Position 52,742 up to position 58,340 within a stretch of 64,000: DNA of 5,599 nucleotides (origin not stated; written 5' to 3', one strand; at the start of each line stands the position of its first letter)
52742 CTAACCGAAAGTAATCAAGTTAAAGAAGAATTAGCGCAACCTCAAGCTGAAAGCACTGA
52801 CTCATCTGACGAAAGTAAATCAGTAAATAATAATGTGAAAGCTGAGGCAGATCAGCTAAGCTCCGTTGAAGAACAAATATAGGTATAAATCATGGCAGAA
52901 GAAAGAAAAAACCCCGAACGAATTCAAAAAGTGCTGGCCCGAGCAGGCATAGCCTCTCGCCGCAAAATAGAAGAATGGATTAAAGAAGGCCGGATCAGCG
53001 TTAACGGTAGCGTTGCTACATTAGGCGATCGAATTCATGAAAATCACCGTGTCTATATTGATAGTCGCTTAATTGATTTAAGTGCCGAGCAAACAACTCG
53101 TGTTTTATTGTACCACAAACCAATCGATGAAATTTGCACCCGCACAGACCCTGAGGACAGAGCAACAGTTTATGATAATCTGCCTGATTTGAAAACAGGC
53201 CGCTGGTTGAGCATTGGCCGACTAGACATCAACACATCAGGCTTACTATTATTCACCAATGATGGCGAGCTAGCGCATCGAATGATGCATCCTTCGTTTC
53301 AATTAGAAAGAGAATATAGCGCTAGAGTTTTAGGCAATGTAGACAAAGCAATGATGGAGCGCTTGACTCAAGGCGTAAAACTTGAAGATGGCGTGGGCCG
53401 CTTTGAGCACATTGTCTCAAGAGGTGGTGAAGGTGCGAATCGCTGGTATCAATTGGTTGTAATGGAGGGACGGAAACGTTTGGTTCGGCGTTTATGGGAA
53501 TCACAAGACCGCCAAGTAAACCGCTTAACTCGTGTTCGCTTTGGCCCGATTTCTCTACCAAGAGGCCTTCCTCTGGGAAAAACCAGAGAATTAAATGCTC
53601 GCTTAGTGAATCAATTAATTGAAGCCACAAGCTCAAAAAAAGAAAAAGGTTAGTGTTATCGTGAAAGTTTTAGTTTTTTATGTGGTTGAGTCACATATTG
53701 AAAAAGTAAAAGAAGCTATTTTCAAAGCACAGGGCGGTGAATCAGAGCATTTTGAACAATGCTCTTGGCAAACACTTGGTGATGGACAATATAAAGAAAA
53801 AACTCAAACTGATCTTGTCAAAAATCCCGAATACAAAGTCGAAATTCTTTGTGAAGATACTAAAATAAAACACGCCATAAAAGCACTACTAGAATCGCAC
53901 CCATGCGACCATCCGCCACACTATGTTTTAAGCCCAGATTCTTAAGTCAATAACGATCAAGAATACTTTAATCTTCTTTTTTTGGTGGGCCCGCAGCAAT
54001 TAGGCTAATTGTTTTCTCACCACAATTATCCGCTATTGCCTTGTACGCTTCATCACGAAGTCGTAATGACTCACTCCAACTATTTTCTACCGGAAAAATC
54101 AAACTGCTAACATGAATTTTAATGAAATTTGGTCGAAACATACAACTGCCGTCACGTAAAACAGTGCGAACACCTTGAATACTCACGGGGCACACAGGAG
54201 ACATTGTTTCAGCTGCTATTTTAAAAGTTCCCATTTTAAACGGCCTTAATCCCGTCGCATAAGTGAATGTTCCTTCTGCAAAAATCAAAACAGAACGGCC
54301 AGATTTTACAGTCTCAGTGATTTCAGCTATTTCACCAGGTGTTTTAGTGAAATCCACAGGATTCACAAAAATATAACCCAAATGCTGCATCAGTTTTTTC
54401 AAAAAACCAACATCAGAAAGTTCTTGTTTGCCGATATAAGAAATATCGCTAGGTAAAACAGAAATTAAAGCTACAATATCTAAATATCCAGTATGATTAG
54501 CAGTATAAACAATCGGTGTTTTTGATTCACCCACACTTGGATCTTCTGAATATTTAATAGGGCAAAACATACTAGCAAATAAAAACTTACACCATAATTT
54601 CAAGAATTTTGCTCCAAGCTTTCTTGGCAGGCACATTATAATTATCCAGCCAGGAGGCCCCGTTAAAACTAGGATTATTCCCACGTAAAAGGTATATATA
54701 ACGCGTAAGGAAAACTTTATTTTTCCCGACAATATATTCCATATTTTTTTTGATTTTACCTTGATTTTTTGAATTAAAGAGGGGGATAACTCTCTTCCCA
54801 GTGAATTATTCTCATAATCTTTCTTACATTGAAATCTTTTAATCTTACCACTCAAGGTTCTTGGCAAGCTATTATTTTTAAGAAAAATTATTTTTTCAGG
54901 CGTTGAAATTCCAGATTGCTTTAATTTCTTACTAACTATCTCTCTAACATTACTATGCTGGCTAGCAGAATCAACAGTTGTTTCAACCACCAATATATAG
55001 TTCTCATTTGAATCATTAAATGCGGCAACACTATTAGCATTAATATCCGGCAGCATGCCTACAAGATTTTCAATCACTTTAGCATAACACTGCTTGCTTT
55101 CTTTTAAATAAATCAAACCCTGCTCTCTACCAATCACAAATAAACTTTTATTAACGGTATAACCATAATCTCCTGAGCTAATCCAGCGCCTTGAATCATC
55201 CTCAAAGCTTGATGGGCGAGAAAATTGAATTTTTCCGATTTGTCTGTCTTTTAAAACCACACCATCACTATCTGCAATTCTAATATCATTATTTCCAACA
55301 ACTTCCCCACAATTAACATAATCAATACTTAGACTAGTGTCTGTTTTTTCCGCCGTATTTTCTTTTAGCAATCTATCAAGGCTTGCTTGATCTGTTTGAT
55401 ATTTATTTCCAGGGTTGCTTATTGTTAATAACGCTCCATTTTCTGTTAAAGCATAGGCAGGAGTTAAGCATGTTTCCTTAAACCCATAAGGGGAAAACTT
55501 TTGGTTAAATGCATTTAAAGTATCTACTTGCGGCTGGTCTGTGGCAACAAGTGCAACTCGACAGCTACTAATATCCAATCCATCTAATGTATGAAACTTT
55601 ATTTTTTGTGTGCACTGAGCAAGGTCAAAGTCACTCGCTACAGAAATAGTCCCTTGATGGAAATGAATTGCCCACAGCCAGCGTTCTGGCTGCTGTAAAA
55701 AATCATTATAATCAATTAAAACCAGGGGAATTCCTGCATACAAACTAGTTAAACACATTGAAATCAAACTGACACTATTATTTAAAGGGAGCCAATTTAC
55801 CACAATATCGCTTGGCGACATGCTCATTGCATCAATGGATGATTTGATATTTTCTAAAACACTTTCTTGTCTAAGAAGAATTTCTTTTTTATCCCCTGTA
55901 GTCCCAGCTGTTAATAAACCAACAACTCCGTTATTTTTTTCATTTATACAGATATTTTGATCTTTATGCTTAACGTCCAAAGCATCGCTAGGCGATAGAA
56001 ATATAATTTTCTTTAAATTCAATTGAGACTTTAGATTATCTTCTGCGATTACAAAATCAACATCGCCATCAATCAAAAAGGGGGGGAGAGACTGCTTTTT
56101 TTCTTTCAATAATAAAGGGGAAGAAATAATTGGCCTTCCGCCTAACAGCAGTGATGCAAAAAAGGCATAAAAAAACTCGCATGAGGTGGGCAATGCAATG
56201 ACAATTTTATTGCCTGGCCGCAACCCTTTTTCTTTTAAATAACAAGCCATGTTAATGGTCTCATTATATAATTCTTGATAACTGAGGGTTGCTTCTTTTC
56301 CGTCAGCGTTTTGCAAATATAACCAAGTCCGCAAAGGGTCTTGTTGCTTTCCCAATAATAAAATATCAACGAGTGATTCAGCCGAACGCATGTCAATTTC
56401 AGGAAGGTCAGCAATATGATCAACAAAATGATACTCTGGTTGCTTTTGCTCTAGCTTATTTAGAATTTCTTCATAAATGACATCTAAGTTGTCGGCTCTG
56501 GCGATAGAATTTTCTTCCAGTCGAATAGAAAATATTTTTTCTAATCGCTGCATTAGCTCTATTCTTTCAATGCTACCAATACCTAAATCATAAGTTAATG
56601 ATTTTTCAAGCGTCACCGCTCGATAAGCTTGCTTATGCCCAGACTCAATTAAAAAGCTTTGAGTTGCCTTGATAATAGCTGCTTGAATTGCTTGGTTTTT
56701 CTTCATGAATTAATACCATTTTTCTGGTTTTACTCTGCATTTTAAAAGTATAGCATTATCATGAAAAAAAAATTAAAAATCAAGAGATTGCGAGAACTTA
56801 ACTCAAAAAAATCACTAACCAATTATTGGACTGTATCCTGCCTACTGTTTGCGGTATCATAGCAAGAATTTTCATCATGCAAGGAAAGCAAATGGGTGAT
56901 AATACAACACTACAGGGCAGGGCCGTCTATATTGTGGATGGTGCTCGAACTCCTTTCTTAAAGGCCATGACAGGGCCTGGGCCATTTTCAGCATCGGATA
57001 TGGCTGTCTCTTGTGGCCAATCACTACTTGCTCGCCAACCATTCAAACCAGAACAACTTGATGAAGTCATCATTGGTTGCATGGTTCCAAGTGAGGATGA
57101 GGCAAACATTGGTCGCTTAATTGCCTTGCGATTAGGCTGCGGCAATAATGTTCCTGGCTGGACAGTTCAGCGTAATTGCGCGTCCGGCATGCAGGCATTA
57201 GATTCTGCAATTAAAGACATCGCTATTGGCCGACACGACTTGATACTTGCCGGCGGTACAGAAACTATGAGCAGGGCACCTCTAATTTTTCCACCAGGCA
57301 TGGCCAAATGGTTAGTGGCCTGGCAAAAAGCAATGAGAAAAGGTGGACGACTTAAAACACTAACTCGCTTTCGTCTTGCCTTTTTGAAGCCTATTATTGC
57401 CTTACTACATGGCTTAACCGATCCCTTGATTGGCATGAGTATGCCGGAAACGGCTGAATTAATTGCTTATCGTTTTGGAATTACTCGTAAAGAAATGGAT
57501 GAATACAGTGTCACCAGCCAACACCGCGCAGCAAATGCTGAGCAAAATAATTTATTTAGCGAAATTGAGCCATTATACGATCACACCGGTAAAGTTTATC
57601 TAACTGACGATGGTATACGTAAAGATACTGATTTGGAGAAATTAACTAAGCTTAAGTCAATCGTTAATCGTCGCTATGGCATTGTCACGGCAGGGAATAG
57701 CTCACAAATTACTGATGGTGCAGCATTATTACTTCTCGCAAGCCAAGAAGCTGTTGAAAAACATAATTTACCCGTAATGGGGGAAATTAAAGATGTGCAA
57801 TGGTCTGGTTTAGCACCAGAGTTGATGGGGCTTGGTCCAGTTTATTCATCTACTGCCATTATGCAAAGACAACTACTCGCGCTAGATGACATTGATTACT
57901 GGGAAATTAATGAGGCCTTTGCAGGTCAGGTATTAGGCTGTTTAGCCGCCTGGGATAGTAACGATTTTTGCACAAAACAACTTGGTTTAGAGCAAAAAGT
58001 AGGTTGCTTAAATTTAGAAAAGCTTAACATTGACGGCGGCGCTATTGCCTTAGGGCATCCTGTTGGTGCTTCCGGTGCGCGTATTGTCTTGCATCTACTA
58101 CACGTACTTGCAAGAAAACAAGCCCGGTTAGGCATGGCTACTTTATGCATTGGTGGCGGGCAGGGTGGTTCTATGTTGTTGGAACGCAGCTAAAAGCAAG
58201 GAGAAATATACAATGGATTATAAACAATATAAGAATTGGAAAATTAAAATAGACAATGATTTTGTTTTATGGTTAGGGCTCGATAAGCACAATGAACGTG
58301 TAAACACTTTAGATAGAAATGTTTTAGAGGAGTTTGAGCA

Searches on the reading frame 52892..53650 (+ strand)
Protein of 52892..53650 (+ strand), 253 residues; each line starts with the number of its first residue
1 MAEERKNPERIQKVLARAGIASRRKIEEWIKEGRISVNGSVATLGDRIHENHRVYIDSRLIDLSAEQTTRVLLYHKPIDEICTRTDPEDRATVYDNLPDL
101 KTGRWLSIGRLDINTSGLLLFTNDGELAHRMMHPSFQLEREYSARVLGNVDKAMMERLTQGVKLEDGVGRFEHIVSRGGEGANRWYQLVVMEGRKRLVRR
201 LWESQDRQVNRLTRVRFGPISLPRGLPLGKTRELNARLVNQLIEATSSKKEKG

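Call 63: search_protein_families(library=ncbifam, proteins=[window:52892-53650:+], max_evalue=1e-8)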
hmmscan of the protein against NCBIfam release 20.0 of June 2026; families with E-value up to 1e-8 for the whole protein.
window:52892-53650:+ (253 aa): 5 families
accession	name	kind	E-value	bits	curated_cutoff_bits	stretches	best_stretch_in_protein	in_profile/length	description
NF007976.1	PRK10700.1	equivalog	7e-89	297.8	290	1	9-249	3-247/291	23S rRNA pseudouridine(2605) synthase RluB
TIGR00093.1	TIGR00093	subfamily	9.9e-49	165.2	109.3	1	75-235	1-160/161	pseudouridine synthase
NF007784.0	PRK10475.1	equivalog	7.4e-28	97.4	318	1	9-248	7-241/290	23S rRNA pseudouridine(2604) synthase RluF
NF008097.0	PRK10839.1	equivalog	5.7e-23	81.8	275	1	10-239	2-227/232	16S rRNA pseudouridine(516) synthase RsuA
NF008487.1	PRK11394.1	equivalog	3e-14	53.1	284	1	65-214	24-174/206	23S rRNA pseudouridine(2457) synthase RluE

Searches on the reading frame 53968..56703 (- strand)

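Call 63: search_protein_families(library=ncbifam, proteins=[window:53968-56703:-], max_evalue=1e-8)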
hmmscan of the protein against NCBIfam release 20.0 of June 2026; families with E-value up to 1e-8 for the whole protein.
window:53968-56703:- (911 aa): 41 families (the best 25 are shown)
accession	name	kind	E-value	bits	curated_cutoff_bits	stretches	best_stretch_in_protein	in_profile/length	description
NF006624.1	PRK09192.1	subfamily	8e-62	209.4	600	1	138-632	43-562/567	fatty acyl-AMP ligase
NF005850.0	PRK07768.1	subfamily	5.3e-51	173.5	572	1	136-628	26-541/545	long-chain-fatty-acid--CoA ligase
NF004282.0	PRK05691.1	subfamily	5.2e-47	158.8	4090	1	109-636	9-564/4334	non-ribosomal peptide synthase/polyketide synthase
NF004510.0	PRK05851.1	equivalog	4.1e-42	144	621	1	240-632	133-522/525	long-chain-fatty acid--ACP ligase MbtM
NF004509.1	PRK05850.1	subfamily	5.8e-39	133.8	775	2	129-491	27-401/578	fatty-acid--AMP ligase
NF040633.1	FadD32_Coryne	exception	1.3e-37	129.4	875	2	264-492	208-441/614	FadD32-like long-chain-fatty-acid--AMP ligase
NF038338.1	FAAL_FadD28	exception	1.4e-30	106.2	1100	1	291-491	202-402/580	fatty-acid--AMP ligase FAAL28/FadD28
NF038339.3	FAAL_FadD32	equivalog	2e-30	105.5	975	1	265-493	185-417/625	long-chain-fatty-acid--AMP ligase FadD32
NF009124.0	PRK12476.1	subfamily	2.7e-29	101.8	922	2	279-492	215-432/612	fatty acyl-AMP ligase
NF038337.1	FAAL_FadD21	exception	4e-28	98.2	1100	1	129-484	28-394/579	fatty-acid--AMP ligase FAAL21/FadD21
TIGR00530.1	AGP_acyltrn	subfamily_domain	2.5e-25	88.7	102.95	1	726-843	13-130/130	1-acylglycerol-3-phosphate O-acyltransferase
NF004837.0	PRK06187.1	subfamily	1.3e-22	79.7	476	1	113-634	12-526/531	long-chain-fatty-acid--CoA ligase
NF006386.0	PRK08633.1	equivalog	5.3e-20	70.8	1221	1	642-845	364-554/1147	acyl-[ACP]--phospholipid O-acyltransferase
NF005291.0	PRK06814.1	equivalog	1.1e-19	69.9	1349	1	671-846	397-567/1140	acyl-[ACP]--phospholipid O-acyltransferase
NF005797.0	PRK07638.1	equivalog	6.2e-17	61.3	518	0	466-633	310-482/487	acyl-CoA synthetase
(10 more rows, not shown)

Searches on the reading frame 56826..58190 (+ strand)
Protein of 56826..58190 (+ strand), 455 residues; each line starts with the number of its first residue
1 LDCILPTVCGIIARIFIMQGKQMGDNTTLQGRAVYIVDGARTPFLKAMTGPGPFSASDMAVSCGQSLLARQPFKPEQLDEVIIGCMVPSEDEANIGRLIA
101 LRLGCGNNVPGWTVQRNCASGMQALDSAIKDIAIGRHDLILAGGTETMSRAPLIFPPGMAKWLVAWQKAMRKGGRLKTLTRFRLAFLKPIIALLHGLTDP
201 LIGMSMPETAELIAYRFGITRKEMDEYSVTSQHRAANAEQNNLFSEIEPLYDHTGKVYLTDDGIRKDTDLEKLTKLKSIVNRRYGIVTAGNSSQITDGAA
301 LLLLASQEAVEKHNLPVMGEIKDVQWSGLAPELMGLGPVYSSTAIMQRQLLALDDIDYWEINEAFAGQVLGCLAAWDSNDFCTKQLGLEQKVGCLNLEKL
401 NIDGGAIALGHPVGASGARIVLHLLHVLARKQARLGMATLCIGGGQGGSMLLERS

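Call 63: search_protein_families(library=ncbifam, proteins=[window:56826-58190:+], max_evalue=1e-8)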
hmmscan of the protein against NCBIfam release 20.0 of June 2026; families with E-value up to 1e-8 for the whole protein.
window:56826-58190:+ (455 aa): 35 families (the best 25 are shown)
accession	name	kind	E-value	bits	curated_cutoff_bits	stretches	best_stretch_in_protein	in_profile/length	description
NF006030.0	PRK08170.1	equivalog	8e-208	690.4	593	1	26-454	4-432/434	acetyl-CoA C-acetyltransferase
TIGR01930.1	AcCoA-C-Actrans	subfamily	1.6e-123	412.5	240.55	1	36-453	1-385/385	acetyl-CoA C-acyltransferase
NF006516.0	PRK08963.1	equivalog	6.5e-89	298.7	560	1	26-454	7-435/436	acetyl-CoA C-acyltransferase FadI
TIGR02430.1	pcaF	equivalog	1.4e-86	291.1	597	1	32-454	1-399/400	3-oxoadipyl-CoA thiolase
NF006740.0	PRK09268.1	equivalog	2.5e-85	287.1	539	1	28-454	7-431/431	acetyl-CoA C-acetyltransferase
NF004853.0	PRK06205.1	subfamily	7.8e-85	285.3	551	1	33-454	3-402/404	acetyl-CoA C-acetyltransferase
NF006551.0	PRK09050.1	subfamily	1.7e-84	284.3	605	1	33-454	3-400/401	3-oxoadipyl-CoA thiolase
NF005890.0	PRK07851.1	equivalog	7.6e-81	272.1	580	1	35-454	5-404/406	acetyl-CoA C-acetyltransferase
NF006001.0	PRK08131.1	equivalog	7.9e-80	268.7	622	1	34-454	4-399/401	3-oxoadipyl-CoA thiolase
NF006552.0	PRK09051.1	subfamily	3.6e-79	266.8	565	1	32-454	4-394/395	beta-ketothiolase BktB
NF006510.0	PRK08947.1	equivalog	9.8e-78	261.8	519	2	205-454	146-386/387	acetyl-CoA C-acyltransferase FadA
NF005033.0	PRK06445.1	equivalog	4.5e-76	256.5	511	2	202-454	156-394/395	acetyl-CoA C-acetyltransferase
NF042967.1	AcCoAtase_PhaA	equivalog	8.1e-74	249.1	740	1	32-454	2-395/396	acetyl-CoA acetyltransferase PhaA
NF006553.0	PRK09052.1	equivalog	4.5e-73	246.6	567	2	203-454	151-398/399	acetyl-CoA C-acyltransferase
NF005805.0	PRK07661.1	equivalog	4.1e-71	240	633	2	199-453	140-389/391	acetyl-CoA C-acetyltransferase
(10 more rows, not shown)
